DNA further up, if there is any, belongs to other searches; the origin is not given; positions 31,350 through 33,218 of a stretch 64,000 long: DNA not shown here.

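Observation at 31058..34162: Membrane HAMP-cyclase translationally coupled to a TPR lipoprotein, preceded by a 440-bp AT-rich leader with a perfect hairpin operator candidate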

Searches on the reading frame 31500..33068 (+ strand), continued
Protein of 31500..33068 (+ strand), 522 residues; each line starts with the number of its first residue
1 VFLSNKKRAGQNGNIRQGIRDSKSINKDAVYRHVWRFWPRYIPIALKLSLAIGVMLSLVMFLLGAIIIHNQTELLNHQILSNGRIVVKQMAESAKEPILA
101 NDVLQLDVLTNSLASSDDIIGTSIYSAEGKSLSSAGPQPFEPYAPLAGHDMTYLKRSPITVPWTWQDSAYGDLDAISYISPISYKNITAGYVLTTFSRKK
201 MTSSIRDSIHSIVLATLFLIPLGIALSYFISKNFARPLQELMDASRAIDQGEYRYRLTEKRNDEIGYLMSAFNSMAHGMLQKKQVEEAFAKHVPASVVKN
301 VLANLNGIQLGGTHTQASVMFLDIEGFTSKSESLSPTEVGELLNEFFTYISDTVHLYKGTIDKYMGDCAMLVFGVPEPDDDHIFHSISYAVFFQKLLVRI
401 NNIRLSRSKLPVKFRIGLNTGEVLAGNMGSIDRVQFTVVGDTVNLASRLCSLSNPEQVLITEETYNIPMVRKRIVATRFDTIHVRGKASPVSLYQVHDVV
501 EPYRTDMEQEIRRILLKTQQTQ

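Call 15: find_encoding_contigs(protein=P0053, flank=5000, max_places=2)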
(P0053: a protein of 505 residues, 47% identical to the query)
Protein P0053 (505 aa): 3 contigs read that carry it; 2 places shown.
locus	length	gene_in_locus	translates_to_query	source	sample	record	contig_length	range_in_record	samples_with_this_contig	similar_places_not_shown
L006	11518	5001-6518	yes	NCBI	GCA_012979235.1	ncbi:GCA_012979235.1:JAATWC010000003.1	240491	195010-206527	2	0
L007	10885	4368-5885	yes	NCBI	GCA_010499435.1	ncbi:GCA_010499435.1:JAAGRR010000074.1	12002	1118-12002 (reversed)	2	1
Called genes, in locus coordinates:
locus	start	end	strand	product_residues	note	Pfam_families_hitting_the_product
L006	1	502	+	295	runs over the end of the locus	PF16811:TAtT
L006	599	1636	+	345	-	-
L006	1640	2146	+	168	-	PF04290:DctQ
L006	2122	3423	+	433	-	PF06808:DctM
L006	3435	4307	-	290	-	PF01694:Rhomboid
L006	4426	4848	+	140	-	PF00472:RF-1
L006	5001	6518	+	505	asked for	PF10144:SMP_2 (faint), PF00672:HAMP, PF00211:Guanylate_cyc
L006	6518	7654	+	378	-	PF07719:TPR_2 (faint)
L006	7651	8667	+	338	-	PF03279:Lip_A_acyltrans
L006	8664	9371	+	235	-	PF02581:TMP-TENI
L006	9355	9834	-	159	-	PF04981:NMD3 (weak)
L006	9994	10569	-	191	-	PF13588:HSDR_N_2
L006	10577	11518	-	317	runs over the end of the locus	PF01820:Dala_Dala_lig_N (weak), PF02222:ATP-grasp (faint), PF01820:Dala_Dala_lig_N, PF07478:Dala_Dala_lig_C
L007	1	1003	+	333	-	PF03480:DctP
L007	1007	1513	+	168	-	PF04290:DctQ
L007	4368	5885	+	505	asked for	PF10144:SMP_2 (faint), PF00672:HAMP, PF00211:Guanylate_cyc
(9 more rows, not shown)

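Call 16: find_encoding_contigs(protein=P0118, flank=5000, max_places=2)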
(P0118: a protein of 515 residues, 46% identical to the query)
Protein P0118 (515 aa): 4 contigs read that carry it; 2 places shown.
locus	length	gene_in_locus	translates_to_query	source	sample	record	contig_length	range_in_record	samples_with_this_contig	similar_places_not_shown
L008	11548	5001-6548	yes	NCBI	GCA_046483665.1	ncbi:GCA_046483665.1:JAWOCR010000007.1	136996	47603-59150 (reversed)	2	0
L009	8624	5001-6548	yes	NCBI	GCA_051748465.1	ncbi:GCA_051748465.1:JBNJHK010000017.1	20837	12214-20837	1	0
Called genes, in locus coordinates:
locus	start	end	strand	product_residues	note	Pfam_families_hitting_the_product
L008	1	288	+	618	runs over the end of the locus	PF27104:FimW_N, PF27125:FimW_C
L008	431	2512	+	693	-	PF00072:Response_reg (weak), PF00989:PAS (weak), PF13426:PAS_9 (weak), PF00990:GGDEF, PF00563:EAL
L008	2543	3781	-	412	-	PF06245:DUF1015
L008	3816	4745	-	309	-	PF05569:Peptidase_M56 (weak), PF01435:Peptidase_M48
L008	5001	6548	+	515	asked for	PF10144:SMP_2, PF00672:HAMP, PF00211:Guanylate_cyc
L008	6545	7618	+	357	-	PF13428:TPR_14 (faint)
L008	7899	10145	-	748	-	PF00521:DNA_topoisoIV, PF03989:DNA_gyraseA_C (faint)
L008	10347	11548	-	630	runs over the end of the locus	PF02518:HATPase_c, PF00204:DNA_gyraseB, PF01751:Toprim, PF00986:DNA_gyraseB_C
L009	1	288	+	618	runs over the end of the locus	PF27104:FimW_N, PF27125:FimW_C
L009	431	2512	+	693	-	PF00072:Response_reg (weak), PF00989:PAS (weak), PF13426:PAS_9 (weak), PF00990:GGDEF, PF00563:EAL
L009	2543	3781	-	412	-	PF06245:DUF1015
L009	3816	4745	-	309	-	PF05569:Peptidase_M56 (weak), PF01435:Peptidase_M48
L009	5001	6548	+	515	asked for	PF10144:SMP_2, PF00672:HAMP, PF00211:Guanylate_cyc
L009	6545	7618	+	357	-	PF13428:TPR_14 (faint)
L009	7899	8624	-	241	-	PF03989:DNA_gyraseA_C (faint)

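Call 20: find_related_loci(query=window:31500-33068:+, collection=genome_contigs, flank=4000)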
Query window:31500-33068:+ (522 aa) in genome_contigs; peptide patterns used: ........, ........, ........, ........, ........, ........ (x = any residue, [..] = any of these).
245 stretches matched a pattern; 172 encode a relative of the query (tblastn E <= 1e-3); the best 80 are kept; 80 distinct loci.
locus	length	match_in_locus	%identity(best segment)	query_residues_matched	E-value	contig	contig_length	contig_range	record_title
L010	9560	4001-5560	87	1-522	0e+0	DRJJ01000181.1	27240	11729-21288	MAG TPA_asm: Gammaproteobacteria bacterium isolate HyVt-414 HyVt-414_k95_31882, whole genome shotgun sequence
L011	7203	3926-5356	52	39-515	5e-168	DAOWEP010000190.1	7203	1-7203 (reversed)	MAG TPA_asm: Gammaproteobacteria bacterium isolate CSMAG_1942 CSMAG_1942_k141_1875786_length_7203_cov_14.0000, whole gen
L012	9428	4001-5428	49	39-514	3e-156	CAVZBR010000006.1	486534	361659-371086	MAG: uncultured Gammaproteobacteria bacterium isolate MFD01721.bin.1.74 genome assembly, contig: contig_37936, whole gen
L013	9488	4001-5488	48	22-514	1e-156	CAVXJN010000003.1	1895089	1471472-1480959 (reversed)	MAG: uncultured Gammaproteobacteria bacterium isolate MFD05684.bin.1.125 genome assembly, contig: contig_43423, whole ge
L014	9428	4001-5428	49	39-514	1e-155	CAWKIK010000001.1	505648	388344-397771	MAG: uncultured Gammaproteobacteria bacterium isolate MFD01721.bin.1.106 genome assembly, contig: contig_10289, whole ge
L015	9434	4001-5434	50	37-515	8e-152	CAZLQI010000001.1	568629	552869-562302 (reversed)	MAG TPA_asm: uncultured Chromatiales bacterium isolate SRP128015_co4_63 genome assembly, contig: NODE_1_length_568629_co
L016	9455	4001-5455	47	35-515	7e-150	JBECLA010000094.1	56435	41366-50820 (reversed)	MAG: Thiohalomonadales bacterium isolate ETDI94 k127_5022028, whole genome shotgun sequence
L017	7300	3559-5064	47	30-514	1e-149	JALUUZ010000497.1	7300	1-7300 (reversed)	MAG: Gammaproteobacteria bacterium isolate 128-326_metabat2_scaf2bin.009 128-326_scaffold_5593_c1, whole genome shotgun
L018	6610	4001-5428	48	39-515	1e-148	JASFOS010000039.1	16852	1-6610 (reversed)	MAG: Thioalkalispiraceae bacterium isolate D0819M12metaG_Bin_163 D0819M12metaG_FD_scaffold_187_c1, whole genome shotgun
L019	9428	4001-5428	48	39-515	8e-148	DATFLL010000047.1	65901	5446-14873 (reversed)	MAG TPA_asm: Gammaproteobacteria bacterium isolate SMAG_U9197 k141_31114, whole genome shotgun sequence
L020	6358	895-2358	47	27-515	8e-148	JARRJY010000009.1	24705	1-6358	MAG: Gammaproteobacteria bacterium isolate Spart_032_MAG scaffold_658, whole genome shotgun sequence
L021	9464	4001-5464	47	27-515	1e-145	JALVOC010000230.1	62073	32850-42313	MAG: Chromatiales bacterium isolate A3_maxbin2_scaf2bin.437 A3_NODE_81_length_62073_cov_5.843880, whole genome shotgun s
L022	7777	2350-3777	48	39-515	2e-145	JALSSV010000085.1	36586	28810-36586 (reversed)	MAG: Chromatiales bacterium isolate 356-308_metabat2_scaf2bin.072 356-308_scaffold_606_c1, whole genome shotgun sequence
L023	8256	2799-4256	47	29-515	3e-145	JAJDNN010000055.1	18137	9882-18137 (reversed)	MAG: Proteobacteria bacterium isolate ALJrbin.36 k141_721323, whole genome shotgun sequence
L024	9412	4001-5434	47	39-517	3e-144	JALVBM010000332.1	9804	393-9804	MAG: Chromatiales bacterium isolate 134-614_maxbin2_scaf2bin.046 134-614_scaffold_424_c3, whole genome shotgun sequence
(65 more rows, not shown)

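Call 21: find_related_loci(query=window:31500-33068:+, collection=metagenome_contigs, flank=4000)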
Query window:31500-33068:+ (522 aa) in metagenome_contigs; peptide patterns used: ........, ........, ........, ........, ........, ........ (x = any residue, [..] = any of these).
251 stretches matched a pattern; 171 encode a relative of the query (tblastn E <= 1e-3); the best 80 are kept; 80 distinct loci.
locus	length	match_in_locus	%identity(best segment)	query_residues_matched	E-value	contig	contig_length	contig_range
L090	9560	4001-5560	87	1-522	0e+0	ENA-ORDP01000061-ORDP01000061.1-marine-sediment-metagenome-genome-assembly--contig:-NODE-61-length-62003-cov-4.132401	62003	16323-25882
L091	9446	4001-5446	54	39-520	2e-175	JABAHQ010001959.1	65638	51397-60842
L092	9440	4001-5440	46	36-515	3e-155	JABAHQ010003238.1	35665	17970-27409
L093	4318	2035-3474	46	36-515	2e-159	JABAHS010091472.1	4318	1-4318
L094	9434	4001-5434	50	37-515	7e-152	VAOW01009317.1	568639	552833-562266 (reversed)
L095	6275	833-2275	48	34-515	8e-152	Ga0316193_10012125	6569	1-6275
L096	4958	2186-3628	48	34-515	1e-153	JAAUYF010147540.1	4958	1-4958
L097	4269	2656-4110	48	35-515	1e-155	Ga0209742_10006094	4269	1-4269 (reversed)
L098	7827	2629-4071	48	34-515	5e-150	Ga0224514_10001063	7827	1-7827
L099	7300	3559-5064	47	30-514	1e-149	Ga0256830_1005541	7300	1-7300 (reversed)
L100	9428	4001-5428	48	39-515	1e-149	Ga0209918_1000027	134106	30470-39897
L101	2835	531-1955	47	42-518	5e-158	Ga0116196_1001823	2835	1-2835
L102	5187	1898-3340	47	34-515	4e-151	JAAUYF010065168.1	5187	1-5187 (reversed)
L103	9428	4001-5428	48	39-515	6e-148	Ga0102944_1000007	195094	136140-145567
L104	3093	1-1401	48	48-515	2e-154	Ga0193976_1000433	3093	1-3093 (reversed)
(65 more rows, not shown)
